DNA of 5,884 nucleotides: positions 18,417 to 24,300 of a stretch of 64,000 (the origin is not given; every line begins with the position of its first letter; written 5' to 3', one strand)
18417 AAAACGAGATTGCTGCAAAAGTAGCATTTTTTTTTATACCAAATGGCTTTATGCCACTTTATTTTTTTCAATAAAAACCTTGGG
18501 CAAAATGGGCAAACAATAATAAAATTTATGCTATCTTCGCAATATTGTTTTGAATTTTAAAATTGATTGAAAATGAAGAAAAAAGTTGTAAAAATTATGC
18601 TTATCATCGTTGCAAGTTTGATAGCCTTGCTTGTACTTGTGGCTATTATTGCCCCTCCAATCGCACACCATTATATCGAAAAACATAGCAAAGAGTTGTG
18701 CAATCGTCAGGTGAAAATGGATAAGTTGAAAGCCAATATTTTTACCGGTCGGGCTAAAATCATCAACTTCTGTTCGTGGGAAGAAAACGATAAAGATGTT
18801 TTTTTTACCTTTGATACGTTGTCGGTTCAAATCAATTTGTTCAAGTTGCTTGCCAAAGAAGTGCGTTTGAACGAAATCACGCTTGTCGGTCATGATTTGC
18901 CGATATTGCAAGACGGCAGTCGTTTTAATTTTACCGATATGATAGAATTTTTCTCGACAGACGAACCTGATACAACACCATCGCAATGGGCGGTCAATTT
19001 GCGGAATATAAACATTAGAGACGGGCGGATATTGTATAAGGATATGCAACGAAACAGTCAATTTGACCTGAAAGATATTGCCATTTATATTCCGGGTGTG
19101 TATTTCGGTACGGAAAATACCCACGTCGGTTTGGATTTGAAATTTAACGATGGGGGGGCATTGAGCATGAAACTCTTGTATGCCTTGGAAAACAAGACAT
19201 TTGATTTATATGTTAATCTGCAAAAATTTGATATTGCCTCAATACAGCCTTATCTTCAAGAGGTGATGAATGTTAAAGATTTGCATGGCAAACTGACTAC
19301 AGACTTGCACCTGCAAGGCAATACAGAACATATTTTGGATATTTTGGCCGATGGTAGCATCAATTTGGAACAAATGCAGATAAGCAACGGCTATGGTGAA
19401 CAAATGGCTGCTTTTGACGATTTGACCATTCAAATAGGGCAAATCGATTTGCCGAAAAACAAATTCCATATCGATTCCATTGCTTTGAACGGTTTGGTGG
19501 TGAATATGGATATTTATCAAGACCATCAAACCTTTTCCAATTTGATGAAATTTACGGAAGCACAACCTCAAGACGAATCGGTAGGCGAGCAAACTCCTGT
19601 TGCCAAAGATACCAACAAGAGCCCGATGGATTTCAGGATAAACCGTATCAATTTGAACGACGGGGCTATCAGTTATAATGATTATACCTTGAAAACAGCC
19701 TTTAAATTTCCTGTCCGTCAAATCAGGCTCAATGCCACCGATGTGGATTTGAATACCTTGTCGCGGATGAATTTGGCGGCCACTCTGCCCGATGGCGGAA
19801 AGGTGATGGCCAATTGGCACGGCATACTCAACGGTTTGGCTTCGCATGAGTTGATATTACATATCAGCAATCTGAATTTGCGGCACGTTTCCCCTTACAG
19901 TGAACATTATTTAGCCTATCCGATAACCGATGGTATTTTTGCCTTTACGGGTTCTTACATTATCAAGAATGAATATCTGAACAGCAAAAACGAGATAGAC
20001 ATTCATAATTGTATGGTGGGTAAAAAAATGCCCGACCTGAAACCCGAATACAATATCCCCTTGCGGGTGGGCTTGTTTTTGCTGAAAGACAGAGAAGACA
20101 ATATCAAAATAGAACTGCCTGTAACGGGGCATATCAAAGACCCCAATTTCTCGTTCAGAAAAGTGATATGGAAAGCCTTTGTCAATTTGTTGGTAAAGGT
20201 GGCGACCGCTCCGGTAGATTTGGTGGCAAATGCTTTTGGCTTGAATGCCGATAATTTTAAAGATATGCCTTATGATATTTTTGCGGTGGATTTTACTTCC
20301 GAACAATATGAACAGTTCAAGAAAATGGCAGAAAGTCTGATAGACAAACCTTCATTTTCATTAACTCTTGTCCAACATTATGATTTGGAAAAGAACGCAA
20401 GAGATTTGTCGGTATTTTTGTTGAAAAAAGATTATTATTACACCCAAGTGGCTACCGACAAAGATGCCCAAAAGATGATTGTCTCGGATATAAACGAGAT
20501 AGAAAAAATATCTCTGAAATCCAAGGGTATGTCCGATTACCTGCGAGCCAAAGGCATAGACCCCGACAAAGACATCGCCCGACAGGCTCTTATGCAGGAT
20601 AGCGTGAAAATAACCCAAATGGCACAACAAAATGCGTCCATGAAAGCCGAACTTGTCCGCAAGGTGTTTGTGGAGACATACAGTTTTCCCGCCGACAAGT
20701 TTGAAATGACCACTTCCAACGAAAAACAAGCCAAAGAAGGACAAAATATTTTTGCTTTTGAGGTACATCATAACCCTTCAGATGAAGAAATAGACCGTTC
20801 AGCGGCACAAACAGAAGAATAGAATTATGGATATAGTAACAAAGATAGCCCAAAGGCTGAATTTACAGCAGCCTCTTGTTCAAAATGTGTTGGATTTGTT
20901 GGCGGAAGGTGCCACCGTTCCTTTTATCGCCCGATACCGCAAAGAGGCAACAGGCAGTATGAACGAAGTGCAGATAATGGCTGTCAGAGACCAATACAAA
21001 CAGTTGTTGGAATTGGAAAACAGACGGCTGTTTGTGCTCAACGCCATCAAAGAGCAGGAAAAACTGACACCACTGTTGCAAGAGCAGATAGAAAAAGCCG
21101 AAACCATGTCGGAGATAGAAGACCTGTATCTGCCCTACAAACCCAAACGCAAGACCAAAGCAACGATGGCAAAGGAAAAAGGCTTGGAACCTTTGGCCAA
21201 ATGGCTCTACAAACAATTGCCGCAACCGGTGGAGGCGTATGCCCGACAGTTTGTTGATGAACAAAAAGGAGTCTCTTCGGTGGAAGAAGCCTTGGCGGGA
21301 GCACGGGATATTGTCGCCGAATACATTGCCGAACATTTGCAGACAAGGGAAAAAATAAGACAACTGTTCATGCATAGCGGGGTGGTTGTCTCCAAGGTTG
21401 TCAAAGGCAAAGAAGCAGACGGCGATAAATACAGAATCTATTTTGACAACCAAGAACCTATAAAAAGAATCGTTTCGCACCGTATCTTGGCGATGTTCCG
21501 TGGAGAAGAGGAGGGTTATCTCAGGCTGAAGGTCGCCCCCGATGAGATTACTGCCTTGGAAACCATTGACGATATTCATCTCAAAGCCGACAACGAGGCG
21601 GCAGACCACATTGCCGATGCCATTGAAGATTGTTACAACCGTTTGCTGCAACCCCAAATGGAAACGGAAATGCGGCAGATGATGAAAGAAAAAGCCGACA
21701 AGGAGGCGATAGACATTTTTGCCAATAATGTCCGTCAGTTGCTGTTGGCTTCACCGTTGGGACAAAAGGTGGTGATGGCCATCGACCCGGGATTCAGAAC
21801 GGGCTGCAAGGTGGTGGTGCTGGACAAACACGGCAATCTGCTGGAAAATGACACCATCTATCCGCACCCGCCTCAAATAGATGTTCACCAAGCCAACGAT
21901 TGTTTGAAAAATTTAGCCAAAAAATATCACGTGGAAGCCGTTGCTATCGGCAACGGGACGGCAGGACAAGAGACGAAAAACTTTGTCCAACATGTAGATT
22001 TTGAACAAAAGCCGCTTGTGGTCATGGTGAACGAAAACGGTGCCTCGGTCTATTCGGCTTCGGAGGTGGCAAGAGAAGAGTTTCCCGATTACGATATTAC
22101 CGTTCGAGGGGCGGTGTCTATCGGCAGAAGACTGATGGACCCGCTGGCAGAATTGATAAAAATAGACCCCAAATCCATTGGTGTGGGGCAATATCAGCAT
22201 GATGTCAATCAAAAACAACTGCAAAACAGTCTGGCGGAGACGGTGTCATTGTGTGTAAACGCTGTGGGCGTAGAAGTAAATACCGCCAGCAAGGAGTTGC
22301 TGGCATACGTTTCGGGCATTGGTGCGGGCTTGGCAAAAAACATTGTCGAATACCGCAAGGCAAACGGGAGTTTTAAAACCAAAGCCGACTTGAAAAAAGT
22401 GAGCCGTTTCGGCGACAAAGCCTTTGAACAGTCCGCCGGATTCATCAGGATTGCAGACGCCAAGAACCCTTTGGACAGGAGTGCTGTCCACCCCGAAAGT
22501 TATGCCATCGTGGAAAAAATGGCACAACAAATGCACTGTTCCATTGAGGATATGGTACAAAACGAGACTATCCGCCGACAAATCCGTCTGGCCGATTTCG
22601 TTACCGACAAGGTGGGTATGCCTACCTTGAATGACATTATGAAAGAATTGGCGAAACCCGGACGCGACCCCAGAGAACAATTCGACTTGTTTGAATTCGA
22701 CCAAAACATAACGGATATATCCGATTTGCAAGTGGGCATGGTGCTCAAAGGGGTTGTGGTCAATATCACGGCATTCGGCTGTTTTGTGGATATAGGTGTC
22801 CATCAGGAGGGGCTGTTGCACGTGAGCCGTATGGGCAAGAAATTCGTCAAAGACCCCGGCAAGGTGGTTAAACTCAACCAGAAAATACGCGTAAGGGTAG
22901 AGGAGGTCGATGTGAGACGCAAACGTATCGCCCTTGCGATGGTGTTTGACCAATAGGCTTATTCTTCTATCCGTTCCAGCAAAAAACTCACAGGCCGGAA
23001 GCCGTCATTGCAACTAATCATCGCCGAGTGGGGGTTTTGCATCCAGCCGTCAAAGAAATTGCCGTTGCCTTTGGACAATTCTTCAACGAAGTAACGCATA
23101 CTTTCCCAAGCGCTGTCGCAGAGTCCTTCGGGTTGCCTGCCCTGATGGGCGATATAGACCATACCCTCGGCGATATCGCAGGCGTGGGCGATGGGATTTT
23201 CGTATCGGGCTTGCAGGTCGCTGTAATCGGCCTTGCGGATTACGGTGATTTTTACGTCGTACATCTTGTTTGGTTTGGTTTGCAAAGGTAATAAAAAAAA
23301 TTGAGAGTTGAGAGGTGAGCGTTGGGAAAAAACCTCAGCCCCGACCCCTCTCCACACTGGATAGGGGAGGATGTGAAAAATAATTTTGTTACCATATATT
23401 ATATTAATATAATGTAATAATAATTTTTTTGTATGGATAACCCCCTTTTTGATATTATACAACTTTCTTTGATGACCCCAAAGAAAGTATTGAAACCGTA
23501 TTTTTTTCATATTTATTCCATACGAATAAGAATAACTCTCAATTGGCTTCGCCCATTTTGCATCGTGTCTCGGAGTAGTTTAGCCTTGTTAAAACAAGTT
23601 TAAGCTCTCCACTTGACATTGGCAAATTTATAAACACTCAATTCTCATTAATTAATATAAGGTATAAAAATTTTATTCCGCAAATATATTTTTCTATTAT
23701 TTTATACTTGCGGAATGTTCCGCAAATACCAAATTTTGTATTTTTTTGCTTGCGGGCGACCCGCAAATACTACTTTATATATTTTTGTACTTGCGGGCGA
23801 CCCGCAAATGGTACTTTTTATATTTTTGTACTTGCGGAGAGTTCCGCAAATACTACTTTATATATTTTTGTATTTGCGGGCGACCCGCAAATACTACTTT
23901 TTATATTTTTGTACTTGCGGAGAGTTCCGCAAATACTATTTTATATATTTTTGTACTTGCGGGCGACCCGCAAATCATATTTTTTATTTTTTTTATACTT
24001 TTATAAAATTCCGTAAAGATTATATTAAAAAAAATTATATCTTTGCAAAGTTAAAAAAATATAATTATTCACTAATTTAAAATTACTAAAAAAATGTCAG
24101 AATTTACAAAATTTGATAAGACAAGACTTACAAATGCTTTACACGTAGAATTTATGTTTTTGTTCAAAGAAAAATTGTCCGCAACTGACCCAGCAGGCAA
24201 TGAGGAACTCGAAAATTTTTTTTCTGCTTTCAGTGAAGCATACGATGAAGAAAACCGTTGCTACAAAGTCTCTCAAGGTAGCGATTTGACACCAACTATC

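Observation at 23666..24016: Helically phased 41/42-bp tandem array of GC-rich 7-bp-arm palindromes, each with a -7-like promoter box, upstream of an orphan gene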

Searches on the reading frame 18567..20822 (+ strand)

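Call 10: search_protein_families(library=pfam, proteins=[window:18567-20822:+], max_evalue=0.01)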
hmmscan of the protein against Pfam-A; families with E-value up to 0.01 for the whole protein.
window:18567-20822:+ (751 aa): 2 families
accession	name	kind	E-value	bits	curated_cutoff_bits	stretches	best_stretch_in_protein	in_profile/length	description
PF05359.17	DUF748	-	3.7e-111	373.3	50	2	185-697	500-1001/1037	Domain of Unknown Function (DUF748)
PF05170.20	AsmA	-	9.1e-11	41.7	29.8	1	5-173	2-187/607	AsmA family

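Call 11: search_protein_families(library=ncbifam, proteins=[window:18567-20822:+], max_evalue=0.01)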
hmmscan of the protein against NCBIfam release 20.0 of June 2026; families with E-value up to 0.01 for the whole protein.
window:18567-20822:+ (751 aa): 1 family
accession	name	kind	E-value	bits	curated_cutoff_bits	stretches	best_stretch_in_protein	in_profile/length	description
TIGR04411.1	T2SS_GspN_Lepto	equivalog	0.00028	20.4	50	0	8-102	3-94/280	type II secretion system protein GspN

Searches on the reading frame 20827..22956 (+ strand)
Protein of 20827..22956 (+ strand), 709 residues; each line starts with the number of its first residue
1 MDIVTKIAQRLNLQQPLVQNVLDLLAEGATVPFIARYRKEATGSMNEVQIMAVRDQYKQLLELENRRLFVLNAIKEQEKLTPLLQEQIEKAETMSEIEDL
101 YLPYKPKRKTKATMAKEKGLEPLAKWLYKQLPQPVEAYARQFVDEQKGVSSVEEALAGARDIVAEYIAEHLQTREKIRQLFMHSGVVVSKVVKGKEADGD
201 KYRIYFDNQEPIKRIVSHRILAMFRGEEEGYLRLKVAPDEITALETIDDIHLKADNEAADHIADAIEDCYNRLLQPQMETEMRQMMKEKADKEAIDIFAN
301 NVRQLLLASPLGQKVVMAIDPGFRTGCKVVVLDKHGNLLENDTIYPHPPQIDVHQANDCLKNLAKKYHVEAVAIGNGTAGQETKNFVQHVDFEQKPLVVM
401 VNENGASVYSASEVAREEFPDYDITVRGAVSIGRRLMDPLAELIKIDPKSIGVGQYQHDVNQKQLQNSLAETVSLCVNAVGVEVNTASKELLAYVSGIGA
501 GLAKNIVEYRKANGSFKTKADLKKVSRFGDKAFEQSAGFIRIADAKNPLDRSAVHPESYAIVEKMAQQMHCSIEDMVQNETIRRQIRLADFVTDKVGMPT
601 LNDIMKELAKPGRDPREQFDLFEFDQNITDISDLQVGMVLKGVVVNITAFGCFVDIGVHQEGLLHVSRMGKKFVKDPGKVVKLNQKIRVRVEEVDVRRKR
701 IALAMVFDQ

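Call 10: search_protein_families(library=pfam, proteins=[window:20827-22956:+], max_evalue=0.01)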
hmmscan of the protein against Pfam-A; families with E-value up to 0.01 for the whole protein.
window:20827-22956:+ (709 aa): 12 families
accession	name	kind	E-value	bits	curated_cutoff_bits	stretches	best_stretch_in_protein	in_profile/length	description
PF16921.10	Tex_YqgF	-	5.3e-49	166.3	27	1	314-436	1-125/126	Tex protein YqgF-like domain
PF22706.1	Tex_central_region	-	6.3e-39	134.2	27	1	136-298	7-178/178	Tex central region-like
PF12836.13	HHH_3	-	1.4e-27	96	27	1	477-541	1-65/65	Helix-hairpin-helix motif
PF09371.15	Tex_N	-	4e-27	94.2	32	1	1-75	1-75/75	Tex-like protein N-terminal domain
PF17674.7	HHH_9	-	1.3e-25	90.4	23.1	1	547-616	1-70/70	HHH domain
PF00575.29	S1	-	1.2e-17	64.4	22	1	634-704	2-72/74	S1 RNA binding domain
PF14639.11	YqgF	-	3.6e-07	30.5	35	1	354-444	49-147/150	Holliday-junction resolvase-like of SPT6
PF14635.12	HHH_7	-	3.8e-07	30.9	27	1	450-542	5-103/104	Helix-hairpin-helix motif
PF03934.19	T2SSK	-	7.8e-06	26.6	24.2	1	482-530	1-49/63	Type II secretion system (T2SS), protein K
PF23459.1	S1_RRP5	-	0.00044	21.2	27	1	634-703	1-70/72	RRP5 S1 domain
PF20132.4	DUF6522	-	0.0028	17.8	25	1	160-214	11-65/88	Family of unknown function (DUF6522)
PF14579.12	HHH_6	-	0.004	17.8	25.6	0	492-524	27-59/90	Helix-hairpin-helix motif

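Call 11: search_protein_families(library=ncbifam, proteins=[window:20827-22956:+], max_evalue=0.01)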
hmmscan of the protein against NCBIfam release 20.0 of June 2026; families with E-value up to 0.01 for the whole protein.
window:20827-22956:+ (709 aa): 32 families (the best 25 are shown)
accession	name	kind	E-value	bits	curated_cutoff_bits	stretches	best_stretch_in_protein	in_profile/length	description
NF005208.0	PRK06676.1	equivalog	2.2e-16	59.9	368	1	633-705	190-347/391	30S ribosomal protein S1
NF004953.0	PRK06299.1-3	equivalog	9.1e-16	57.2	720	1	631-705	208-281/580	30S ribosomal protein S1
TIGR00717.1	rpsA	equivalog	3.4e-15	55.6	577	1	631-705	182-255/516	30S ribosomal protein S1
NF005911.0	PRK07899.1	equivalog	3.7e-14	52.3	691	1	631-705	203-276/486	30S ribosomal protein S1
NF004952.0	PRK06299.1-2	equivalog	5.9e-14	51.3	524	1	631-705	213-286/580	30S ribosomal protein S1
TIGR01259.1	comE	subfamily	7.2e-14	51.8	152.35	1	467-538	45-116/120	comEA protein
NF004954.0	PRK06299.1-4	equivalog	1.5e-13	49.8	727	1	631-705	186-259/560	30S ribosomal protein S1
NF040579.1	S1_dom_CvfD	subfamily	2.1e-13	50.5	117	1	635-705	2-72/113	CvfD/Ygs/GSP13 family RNA-binding post-transcriptional regulator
NF004955.0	PRK06299.1-5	equivalog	3.3e-13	48.7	878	1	631-705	193-266/566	30S ribosomal protein S1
NF004951.0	PRK06299.1-1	equivalog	5.1e-13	48.2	918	1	632-705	187-259/556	30S ribosomal protein S1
NF004473.0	PRK05807.1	equivalog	9.8e-13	48.6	178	1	634-704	3-71/136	S1 domain-containing RNA-binding protein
NF005973.0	PRK08059.1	equivalog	1.9e-12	47.4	148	1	632-705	3-76/123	S1 domain-containing post-transcriptional regulator GSP13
NF000907.0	PRK00087.1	equivalog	2.3e-12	45.9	624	1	631-704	473-545/671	bifunctional 4-hydroxy-3-methylbut-2-enyl diphosphate reductase/30S ribosomal protein S1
NF004956.0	PRK06299.1-6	equivalog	3.6e-12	45.7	711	1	632-702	281-352/554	30S ribosomal protein S1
TIGR00426.1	TIGR00426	subfamily_domain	3.9e-12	46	53.1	1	482-537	8-64/69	competence protein ComEA helix-hairpin-helix repeat region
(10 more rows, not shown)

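Call 111: list_cluster_members(proteins=[window:20827-22956:+, window:15232-16503:-, window:27497-28954:-])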
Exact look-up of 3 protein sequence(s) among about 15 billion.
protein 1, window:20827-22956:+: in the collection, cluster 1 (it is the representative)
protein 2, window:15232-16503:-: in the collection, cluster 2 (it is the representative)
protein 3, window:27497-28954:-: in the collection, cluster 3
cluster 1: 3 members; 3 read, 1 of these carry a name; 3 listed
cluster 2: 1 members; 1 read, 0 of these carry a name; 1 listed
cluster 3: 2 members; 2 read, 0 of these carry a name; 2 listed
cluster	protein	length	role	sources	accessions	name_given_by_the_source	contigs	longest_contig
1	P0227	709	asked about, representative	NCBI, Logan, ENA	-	-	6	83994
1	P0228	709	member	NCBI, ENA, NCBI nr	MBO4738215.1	MAG: RNA-binding transcriptional accessory protein [Bacteroidales bacterium] | RNA-binding transcriptional accessory protein [Bacteroidales bacterium]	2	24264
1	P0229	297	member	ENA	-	-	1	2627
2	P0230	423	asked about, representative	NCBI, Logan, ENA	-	-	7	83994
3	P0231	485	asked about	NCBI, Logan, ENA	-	-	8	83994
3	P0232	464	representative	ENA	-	-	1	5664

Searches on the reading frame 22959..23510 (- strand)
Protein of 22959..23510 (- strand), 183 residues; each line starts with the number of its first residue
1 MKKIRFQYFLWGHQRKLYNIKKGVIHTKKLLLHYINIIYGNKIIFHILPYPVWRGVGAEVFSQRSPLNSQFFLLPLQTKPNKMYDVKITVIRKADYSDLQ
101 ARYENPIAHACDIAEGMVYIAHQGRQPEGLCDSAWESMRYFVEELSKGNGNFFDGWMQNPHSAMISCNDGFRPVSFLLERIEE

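Call 10: search_protein_families(library=pfam, proteins=[window:22959-23510:-], max_evalue=0.01)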
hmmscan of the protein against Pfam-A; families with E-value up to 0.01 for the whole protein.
window:22959-23510:- (183 aa): 0 families

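Call 11: search_protein_families(library=ncbifam, proteins=[window:22959-23510:-], max_evalue=0.01)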
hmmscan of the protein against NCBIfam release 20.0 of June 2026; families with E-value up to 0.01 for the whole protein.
window:22959-23510:- (183 aa): 1 family
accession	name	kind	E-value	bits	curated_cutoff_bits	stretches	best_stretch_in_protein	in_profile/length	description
TIGR04076.1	TIGR04076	subfamily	5.9e-23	81.2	33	1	83-183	1-91/91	TIGR04076 family protein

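Call 35: search_protein_families(library=phrogs, proteins=[window:22959-23510:-], max_evalue=0.01)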
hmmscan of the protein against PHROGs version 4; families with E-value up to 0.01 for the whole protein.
window:22959-23510:- (183 aa): 0 families

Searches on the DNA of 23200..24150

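Call 75: search_rna_families(source=window, start=23200, end=24150, threshold=evalue, max_evalue=10)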
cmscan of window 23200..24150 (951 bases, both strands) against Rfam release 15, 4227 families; matches with E-value up to 10: 19.
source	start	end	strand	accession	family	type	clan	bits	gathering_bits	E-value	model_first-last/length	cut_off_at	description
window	23721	23787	+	RF02846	Ref84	Gene; antisense;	-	27.2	52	0.45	1-87/87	no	Enterococcus sRNA 84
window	23844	23911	+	RF02846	Ref84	Gene; antisense;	-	26.6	52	0.56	1-87/87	no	Enterococcus sRNA 84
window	23699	23863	-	RF04223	MIR2619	Gene; miRNA;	-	23.5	113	0.0043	1-202/202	no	MIR2619 microRNA precursor family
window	23858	23950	-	RF01584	snoR03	Gene; snRNA; snoRNA; HACA-box;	-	22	80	4.3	1-163/163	no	small nucleolar RNA snoR03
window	23732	23893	-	RF01589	plasmodium_snoR11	Gene; snRNA; snoRNA; HACA-box;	-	20.9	80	1.6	1-207/207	no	small nucleolar RNA snoR11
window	23909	23987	+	RF03026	RT-5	Gene; sRNA;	-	20.4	45.7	0.33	1-104/104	no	RT-5 RNA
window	23778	23907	+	RF03557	MIR6019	Gene; miRNA;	-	18.9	100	0.83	1-111/111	no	MIR6019 microRNA precursor family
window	23672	23768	-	RF02991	GP20-a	Cis-reg;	-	18.4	47.2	2.3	1-97/97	no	GP20-a RNA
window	23825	23941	+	RF04127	MIR8007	Gene; miRNA;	-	17.3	195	1.3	1-226/226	no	MIR8007 microRNA precursor family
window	23860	23946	-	RF04111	MIR6274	Gene; miRNA;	-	17.3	80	4.3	1-107/107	no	MIR6274 microRNA precursor family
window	23660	23758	+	RF01457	rli22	Gene; sRNA;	CL00114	17.1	80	6.6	1-111/111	no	Listeria sRNA rli22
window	23663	23714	-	RF01088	TLS-PK5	Cis-reg;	-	16.9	70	5.4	1-68/68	no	Pseudoknot of tRNA-like structure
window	23652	23713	+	RF01459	rliE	Gene; sRNA;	-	16.6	90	5.2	1-222/222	no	Listeria sRNA rliE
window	23685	23762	-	RF01220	snoR104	Gene; snRNA; snoRNA; HACA-box;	-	16.1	40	7.6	1-118/118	no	Small nucleolar RNA snoR104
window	23646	23766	-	RF02960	DUF2800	Cis-reg;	-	15.3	60.2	4.9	1-158/158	no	DUF2800 RNA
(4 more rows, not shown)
